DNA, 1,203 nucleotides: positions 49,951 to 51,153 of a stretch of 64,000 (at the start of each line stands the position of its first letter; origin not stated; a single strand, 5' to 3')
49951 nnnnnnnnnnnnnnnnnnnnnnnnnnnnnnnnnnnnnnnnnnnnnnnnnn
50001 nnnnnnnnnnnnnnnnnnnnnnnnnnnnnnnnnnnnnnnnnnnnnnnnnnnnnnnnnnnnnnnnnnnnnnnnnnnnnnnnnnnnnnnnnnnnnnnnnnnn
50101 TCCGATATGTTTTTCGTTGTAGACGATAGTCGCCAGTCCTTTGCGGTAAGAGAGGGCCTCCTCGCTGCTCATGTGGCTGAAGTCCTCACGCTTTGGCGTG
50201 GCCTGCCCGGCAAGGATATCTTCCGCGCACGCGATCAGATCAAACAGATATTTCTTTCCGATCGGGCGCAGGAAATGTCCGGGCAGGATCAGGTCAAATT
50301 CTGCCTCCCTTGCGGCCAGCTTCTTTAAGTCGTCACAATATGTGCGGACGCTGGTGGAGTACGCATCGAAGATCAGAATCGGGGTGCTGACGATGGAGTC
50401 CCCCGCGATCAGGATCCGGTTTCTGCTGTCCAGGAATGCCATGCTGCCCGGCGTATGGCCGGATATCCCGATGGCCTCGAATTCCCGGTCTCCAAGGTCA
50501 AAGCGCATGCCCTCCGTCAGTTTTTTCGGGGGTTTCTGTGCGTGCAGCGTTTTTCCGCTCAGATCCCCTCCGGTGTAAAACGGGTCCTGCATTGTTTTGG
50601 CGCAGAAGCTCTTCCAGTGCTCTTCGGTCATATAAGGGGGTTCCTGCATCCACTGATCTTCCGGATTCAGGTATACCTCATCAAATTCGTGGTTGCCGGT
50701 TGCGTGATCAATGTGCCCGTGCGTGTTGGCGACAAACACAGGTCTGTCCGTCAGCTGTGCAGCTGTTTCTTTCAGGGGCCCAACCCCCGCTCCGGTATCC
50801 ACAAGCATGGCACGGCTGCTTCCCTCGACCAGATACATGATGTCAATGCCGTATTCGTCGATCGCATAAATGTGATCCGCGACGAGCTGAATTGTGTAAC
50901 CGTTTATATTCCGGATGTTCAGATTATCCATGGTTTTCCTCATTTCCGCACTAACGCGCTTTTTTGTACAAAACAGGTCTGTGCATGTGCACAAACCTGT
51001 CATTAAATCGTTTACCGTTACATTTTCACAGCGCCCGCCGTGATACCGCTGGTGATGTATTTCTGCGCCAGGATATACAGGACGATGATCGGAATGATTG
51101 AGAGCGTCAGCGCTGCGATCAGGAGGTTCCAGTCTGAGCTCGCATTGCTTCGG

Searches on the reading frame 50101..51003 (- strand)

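Call 6: search_protein_families(library=pfam, proteins=[window:50101-51003:-], max_evalue=1)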
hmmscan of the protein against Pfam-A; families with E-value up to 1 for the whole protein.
window:50101-51003:- (301 aa): 3 families
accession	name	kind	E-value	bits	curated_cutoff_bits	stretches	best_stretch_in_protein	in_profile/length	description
PF00753.33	Lactamase_B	-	1.4e-19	71.2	22.7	1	57-243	9-196/196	Metallo-beta-lactamase superfamily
PF12706.13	Lactamase_B_2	-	0.012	15.6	27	1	66-201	3-127/200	Beta-lactamase superfamily domain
PF13975.11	gag-asp_proteas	-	0.26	12.4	28.2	1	59-112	5-58/92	gag-polyprotein putative aspartyl protease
